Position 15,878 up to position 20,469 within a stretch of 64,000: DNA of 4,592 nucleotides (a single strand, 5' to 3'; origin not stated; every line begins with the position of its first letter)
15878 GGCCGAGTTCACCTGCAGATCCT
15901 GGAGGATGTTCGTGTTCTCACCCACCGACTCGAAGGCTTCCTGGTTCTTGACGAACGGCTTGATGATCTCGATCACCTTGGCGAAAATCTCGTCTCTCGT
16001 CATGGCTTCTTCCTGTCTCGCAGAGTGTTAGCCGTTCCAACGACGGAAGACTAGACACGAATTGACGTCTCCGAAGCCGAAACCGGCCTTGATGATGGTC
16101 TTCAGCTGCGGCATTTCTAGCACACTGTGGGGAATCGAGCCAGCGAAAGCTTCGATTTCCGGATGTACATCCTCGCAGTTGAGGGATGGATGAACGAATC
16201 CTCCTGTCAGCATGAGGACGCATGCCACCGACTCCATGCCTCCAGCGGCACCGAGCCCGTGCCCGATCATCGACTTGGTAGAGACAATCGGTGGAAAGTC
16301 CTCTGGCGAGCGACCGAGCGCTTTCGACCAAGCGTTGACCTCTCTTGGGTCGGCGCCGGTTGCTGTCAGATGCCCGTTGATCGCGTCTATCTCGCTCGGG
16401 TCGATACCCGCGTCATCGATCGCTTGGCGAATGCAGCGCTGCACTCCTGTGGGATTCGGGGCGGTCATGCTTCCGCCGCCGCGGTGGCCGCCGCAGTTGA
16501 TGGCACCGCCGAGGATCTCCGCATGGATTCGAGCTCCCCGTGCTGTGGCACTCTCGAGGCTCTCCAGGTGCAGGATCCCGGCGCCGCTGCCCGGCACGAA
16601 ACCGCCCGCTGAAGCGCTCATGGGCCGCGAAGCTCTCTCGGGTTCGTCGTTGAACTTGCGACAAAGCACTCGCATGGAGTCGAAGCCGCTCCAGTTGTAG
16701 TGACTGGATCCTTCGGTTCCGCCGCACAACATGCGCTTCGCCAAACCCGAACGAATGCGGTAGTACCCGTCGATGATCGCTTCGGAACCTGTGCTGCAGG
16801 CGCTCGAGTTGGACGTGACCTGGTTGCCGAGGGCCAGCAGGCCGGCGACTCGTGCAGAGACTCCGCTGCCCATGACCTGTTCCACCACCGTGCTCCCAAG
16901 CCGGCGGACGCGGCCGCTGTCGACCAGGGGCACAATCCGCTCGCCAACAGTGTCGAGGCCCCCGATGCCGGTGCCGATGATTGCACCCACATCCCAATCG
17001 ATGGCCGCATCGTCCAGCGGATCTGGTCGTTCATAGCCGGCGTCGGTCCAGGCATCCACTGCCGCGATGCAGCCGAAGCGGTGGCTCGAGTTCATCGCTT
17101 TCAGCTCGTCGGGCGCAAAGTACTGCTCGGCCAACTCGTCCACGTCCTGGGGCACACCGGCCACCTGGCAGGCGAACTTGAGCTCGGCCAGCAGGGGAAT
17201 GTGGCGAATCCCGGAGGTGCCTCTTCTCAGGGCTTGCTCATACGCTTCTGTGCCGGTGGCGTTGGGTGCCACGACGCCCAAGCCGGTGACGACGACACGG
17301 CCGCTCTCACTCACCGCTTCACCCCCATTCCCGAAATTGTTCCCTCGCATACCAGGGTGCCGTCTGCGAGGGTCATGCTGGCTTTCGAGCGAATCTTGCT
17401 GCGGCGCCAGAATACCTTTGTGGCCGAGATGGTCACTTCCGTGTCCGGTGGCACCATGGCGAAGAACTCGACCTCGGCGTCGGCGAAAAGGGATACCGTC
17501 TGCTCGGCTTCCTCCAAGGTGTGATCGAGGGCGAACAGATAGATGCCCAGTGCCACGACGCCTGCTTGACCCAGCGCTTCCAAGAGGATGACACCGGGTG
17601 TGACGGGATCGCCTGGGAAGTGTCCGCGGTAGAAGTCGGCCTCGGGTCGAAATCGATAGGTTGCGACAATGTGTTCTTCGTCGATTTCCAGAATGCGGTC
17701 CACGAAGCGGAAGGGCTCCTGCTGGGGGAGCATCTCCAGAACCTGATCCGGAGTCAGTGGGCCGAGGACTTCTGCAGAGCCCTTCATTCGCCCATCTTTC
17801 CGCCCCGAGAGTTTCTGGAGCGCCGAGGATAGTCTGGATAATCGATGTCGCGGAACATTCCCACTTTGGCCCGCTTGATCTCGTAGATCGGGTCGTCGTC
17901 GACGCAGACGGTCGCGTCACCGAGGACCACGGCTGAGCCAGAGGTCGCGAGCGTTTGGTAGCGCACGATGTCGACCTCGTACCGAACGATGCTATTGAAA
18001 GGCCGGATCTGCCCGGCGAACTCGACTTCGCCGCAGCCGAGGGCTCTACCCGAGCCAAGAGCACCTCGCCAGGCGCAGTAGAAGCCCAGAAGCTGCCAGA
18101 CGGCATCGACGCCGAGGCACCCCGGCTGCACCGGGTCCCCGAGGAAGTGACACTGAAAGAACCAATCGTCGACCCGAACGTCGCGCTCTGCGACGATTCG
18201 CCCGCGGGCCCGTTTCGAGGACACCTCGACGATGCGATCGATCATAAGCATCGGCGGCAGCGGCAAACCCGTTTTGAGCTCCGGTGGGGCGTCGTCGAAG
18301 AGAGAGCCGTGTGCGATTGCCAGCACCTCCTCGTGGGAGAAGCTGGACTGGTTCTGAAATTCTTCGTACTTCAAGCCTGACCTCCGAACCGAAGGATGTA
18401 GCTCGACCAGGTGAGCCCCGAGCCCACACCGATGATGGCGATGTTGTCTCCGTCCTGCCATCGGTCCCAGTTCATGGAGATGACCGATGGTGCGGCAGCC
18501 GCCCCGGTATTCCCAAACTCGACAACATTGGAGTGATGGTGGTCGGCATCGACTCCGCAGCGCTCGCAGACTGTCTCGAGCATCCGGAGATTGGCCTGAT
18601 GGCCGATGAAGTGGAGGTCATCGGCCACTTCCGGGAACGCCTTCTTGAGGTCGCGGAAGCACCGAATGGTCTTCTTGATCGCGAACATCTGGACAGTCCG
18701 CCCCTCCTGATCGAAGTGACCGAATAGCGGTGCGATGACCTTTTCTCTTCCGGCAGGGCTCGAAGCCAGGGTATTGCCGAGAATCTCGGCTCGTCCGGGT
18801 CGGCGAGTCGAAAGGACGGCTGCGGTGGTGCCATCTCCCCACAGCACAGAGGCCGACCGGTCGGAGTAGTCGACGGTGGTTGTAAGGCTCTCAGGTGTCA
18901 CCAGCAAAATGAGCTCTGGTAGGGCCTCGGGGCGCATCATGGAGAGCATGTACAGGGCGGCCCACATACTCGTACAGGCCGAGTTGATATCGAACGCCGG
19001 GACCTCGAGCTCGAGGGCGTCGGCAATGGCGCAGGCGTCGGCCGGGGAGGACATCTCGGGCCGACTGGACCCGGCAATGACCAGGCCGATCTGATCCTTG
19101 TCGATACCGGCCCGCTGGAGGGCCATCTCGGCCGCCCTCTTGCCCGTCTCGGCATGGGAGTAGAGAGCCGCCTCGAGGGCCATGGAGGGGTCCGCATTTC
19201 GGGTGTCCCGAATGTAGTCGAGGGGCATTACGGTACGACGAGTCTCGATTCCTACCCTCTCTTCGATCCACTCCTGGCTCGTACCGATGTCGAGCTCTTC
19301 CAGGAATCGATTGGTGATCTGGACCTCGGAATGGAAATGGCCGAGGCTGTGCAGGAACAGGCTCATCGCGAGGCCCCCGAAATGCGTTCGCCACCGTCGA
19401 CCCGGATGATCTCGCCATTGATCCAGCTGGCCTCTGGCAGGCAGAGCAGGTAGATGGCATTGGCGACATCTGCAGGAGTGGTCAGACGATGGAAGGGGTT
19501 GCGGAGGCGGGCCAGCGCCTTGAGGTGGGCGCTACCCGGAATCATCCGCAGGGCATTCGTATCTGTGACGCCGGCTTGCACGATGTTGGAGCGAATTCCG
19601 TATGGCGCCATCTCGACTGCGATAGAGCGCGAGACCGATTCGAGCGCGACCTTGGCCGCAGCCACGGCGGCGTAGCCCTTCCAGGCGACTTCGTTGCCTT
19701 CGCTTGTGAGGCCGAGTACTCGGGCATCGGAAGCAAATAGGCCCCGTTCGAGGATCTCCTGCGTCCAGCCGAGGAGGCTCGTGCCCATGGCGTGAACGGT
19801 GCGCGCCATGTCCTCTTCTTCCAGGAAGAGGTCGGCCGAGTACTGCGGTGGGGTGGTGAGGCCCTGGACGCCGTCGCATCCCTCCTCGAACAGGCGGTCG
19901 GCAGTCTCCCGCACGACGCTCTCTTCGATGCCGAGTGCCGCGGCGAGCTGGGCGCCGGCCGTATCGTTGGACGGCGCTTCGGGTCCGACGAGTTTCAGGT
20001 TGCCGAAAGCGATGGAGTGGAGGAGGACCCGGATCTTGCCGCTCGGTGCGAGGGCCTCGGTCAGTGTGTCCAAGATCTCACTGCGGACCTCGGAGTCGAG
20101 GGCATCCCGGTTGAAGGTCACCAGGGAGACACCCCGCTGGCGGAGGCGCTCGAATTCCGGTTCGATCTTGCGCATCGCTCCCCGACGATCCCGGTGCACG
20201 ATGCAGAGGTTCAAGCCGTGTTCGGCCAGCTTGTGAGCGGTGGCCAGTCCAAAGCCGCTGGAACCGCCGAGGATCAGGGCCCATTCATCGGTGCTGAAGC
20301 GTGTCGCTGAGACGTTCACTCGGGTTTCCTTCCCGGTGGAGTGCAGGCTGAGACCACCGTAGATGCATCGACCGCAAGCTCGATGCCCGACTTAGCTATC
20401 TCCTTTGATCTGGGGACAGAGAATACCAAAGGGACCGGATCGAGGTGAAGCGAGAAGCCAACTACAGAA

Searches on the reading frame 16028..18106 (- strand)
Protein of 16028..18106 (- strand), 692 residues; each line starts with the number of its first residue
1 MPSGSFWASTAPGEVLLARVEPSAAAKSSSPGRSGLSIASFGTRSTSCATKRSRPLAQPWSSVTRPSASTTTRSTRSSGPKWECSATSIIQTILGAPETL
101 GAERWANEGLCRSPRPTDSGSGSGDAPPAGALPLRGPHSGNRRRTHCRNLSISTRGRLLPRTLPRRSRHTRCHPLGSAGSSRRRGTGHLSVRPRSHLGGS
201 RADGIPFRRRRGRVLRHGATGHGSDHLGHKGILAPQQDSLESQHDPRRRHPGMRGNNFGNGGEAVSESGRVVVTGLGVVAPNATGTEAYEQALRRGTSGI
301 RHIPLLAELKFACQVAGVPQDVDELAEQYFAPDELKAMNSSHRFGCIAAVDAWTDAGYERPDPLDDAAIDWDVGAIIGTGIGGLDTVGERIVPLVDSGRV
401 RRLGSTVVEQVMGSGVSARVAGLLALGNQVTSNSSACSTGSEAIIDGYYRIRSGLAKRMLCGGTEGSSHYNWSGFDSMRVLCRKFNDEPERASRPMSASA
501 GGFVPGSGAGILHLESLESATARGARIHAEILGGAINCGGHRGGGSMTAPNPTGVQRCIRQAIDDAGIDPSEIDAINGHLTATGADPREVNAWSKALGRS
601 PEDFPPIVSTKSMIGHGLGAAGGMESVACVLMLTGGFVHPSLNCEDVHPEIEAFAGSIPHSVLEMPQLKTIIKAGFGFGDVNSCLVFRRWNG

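Call 6: search_protein_families(library=pfam, proteins=[window:16028-18106:-])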
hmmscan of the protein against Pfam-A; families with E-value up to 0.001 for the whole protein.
window:16028-18106:- (692 aa): 2 families
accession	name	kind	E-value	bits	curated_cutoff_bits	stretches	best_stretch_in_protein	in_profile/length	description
PF00109.32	ketoacyl-synt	-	1e-32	114.2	20.8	1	270-520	3-252/252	Beta-ketoacyl synthase, N-terminal domain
PF02801.28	Ketoacyl-synt_C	-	1.9e-28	99.3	20.8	1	528-645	1-119/119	Beta-ketoacyl synthase, C-terminal domain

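Call 7: search_protein_families(library=ncbifam, proteins=[window:16028-18106:-])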
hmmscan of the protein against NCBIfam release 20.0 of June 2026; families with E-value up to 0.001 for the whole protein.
window:16028-18106:- (692 aa): 19 families
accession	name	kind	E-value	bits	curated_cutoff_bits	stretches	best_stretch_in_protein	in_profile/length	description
TIGR03150.1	fabF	equivalog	2.7e-88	296.4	493.75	1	270-688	2-407/407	beta-ketoacyl-ACP synthase II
NF005589.0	PRK07314.1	subfamily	1.2e-87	294.3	387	1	269-690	4-412/413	beta-ketoacyl-ACP synthase II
NF004970.0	PRK06333.1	subfamily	3.9e-83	279.7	525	1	269-691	4-423/424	beta-ketoacyl-ACP synthase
NF005935.0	PRK07967.1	equivalog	8.9e-71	238.9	630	1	270-691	3-405/406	beta-ketoacyl-ACP synthase I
NF006274.0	PRK08439.1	equivalog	6.1e-59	199.8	621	1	270-689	3-405/406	beta-ketoacyl-ACP synthase II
NF006434.0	PRK08722.1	equivalog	3.7e-57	194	759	1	269-689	4-413/414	beta-ketoacyl-ACP synthase II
NF006587.0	PRK09116.1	equivalog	3.8e-57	193.9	470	1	270-691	3-408/408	beta-ketoacyl-ACP synthase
NF005916.1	PRK07910.1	equivalog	2.3e-53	181.6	560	1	269-689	12-417/418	KasA/KasB family beta-ketoacyl-ACP synthase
NF005076.0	PRK06501.1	equivalog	3.8e-50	171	629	1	271-688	13-421/425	beta-ketoacyl-ACP synthase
NF005490.0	PRK07103.1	equivalog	4.1e-50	171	445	1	268-689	3-412/414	polyketide beta-ketoacyl:acyl carrier protein synthase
NF058662.1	cispenta_AmcF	equivalog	1.1e-36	126.6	325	1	271-688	2-368/369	cispentacin biosynthesis acyltransferase subunit AmcF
NF004618.0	PRK05952.1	equivalog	5.7e-32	111.1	455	1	412-689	122-382/384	beta-ketoacyl-ACP synthase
NF006618.0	PRK09185.1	subfamily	1.7e-31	109.7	407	1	373-689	98-392/394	beta-ketoacyl-ACP synthase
NF045894.1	PKS_plus_SDR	equivalog_domain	7.1e-25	86.8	1740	1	409-658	145-390/1515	type I polyketide synthase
NF040607.1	mycolic_Pks13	equivalog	2.7e-24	84.8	2100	1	435-689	269-525/1680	polyketide synthase Pks13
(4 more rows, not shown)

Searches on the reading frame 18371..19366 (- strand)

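Call 6: search_protein_families(library=pfam, proteins=[window:18371-19366:-])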
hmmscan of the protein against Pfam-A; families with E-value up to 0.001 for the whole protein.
window:18371-19366:- (331 aa): 4 families
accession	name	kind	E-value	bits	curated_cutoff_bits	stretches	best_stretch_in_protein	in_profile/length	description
PF08541.16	ACP_syn_III_C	-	7.7e-19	68.1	26.6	1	252-326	13-89/90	3-Oxoacyl-[acyl-carrier-protein (ACP)] synthase III C terminal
PF08545.16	ACP_syn_III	-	2.4e-13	50.2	24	1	125-202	1-78/80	3-Oxoacyl-[acyl-carrier-protein (ACP)] synthase III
PF00108.29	Thiolase_N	-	0.00013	21.9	26.4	1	72-162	24-116/260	Thiolase, N-terminal domain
PF07451.17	SpoVAD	-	0.00024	20.4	22.1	0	75-157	55-132/329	Stage V sporulation protein AD (SpoVAD)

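Call 7: search_protein_families(library=ncbifam, proteins=[window:18371-19366:-])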
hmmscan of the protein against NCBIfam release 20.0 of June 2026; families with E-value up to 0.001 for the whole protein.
window:18371-19366:- (331 aa): 14 families
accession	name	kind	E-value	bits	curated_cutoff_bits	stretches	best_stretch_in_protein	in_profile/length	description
NF006829.0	PRK09352.1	subfamily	5.8e-54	183.2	249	1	5-327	7-321/322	beta-ketoacyl-ACP synthase 3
TIGR00747.1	fabH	subfamily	7.7e-42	143.5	292.1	1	5-327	5-322/322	beta-ketoacyl-ACP synthase III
NF004623.0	PRK05963.1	equivalog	1e-36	126.9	437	2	5-203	8-186/328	beta-ketoacyl-ACP synthase III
NF005703.0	PRK07515.1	equivalog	2.9e-26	92.3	304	2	29-188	53-213/373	beta-ketoacyl-ACP synthase III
NF005541.0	PRK07204.1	equivalog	1.4e-22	80.5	402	2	73-199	54-182/329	beta-ketoacyl-ACP synthase III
NF006720.0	PRK09258.1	equivalog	5.7e-21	75.2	285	1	73-319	63-330/338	3-oxoacyl-ACP synthase III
NF005308.0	PRK06840.1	equivalog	2.1e-12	46.7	315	1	72-216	54-202/339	3-oxoacyl-ACP synthase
NF003274.0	PRK04262.1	equivalog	9.7e-11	41.3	244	1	75-323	55-304/347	hydroxymethylglutaryl-CoA synthase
NF009519.0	PRK12880.1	equivalog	7e-10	38.7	436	1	72-185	61-175/353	beta-ketoacyl-ACP synthase III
TIGR00748.1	HMG_CoA_syn_Arc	equivalog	6.4e-06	25.6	353.35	0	76-140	55-121/345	hydroxymethylglutaryl-CoA synthase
TIGR01930.1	AcCoA-C-Actrans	subfamily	1.7e-05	24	240.55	1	73-141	23-93/385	acetyl-CoA C-acyltransferase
TIGR02845.1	spore_V_AD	equivalog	0.00026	19.9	411.8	0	76-151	55-125/327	stage V sporulation protein AD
NF006160.0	PRK08304.1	subfamily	0.00034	19.3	402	0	72-145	55-125/337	stage V sporulation protein AD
NF005404.0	PRK06954.1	subfamily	0.00046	19.3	687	1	71-146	31-109/397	acetyl-CoA C-acetyltransferase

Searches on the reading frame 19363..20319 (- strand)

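Call 6: search_protein_families(library=pfam, proteins=[window:19363-20319:-])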
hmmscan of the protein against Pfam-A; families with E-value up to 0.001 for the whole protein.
window:19363-20319:- (318 aa): 5 families
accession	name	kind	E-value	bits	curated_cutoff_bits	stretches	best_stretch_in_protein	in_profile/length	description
PF13561.12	adh_short_C2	-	1.1e-39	136.8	27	2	166-310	92-234/236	Enoyl-(Acyl carrier protein) reductase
PF00106.31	adh_short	-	2.8e-18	66.5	26.6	2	165-257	95-187/195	short chain dehydrogenase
PF12241.14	Enoyl_reductase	-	7.7e-08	32.4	22.1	1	60-262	18-202/236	Trans-2-enoyl-CoA reductase catalytic region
PF08659.16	KR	-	2.5e-05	24.7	22.6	1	14-90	3-79/180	KR domain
PF23441.1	SDR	-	0.00012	22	27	0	209-310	153-254/258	SDR-like rossmann domain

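Call 7: search_protein_families(library=ncbifam, proteins=[window:19363-20319:-])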
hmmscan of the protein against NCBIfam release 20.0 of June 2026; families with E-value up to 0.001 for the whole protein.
window:19363-20319:- (318 aa): 198 families (the best 25 are shown)
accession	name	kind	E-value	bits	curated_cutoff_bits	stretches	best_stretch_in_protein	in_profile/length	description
NF005975.0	PRK08063.1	equivalog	3.1e-36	124.9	328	2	165-311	100-246/250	enoyl-[acyl-carrier-protein] reductase FabL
NF005559.1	PRK07231.1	subfamily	1e-30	107.1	215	2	166-311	100-247/249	glucose 1-dehydrogenase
NF004778.0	PRK06124.1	equivalog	1.1e-23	84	303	2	197-311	138-252/256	SDR family oxidoreductase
NF009466.0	PRK12826.1-2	subfamily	3.2e-23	82.5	222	2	183-312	118-245/248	3-oxoacyl-ACP reductase FabG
NF005067.0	PRK06484.1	equivalog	3.9e-23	81.8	713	1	199-313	398-513/524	short chain dehydrogenase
NF006267.0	PRK08416.1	equivalog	4.8e-23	82.1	369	1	195-311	141-257/260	enoyl-ACP reductase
NF006693.0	PRK09242.1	equivalog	6.6e-23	81.2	328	2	217-311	159-253/258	SDR family oxidoreductase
NF009468.0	PRK12826.1-4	equivalog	3.6e-22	79.3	318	2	199-311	136-247/256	SDR family oxidoreductase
TIGR01830.1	3oxo_ACP_reduc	equivalog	3.8e-22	79.2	297.75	2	168-310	97-237/239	3-oxoacyl-[acyl-carrier-protein] reductase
NF005752.0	PRK07576.1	subfamily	5.2e-22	78.4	321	2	196-317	134-256/271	SDR family oxidoreductase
NF005449.0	PRK07041.1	equivalog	5.5e-22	78.8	257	2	217-313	145-239/240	SDR family oxidoreductase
NF047420.2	EF_P_mod_YmfI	equivalog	2e-21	76.8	238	2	181-310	107-234/236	elongation factor P 5-aminopentanone reductase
NF005873.0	PRK07814.1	equivalog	2.2e-21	76.4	346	1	198-310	139-250/263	SDR family oxidoreductase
NF004791.0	PRK06138.1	equivalog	2.5e-21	76.1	312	1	201-313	135-251/252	SDR family oxidoreductase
NF005681.0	PRK07478.1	subfamily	2.8e-21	76.1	267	2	206-313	144-251/254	SDR family oxidoreductase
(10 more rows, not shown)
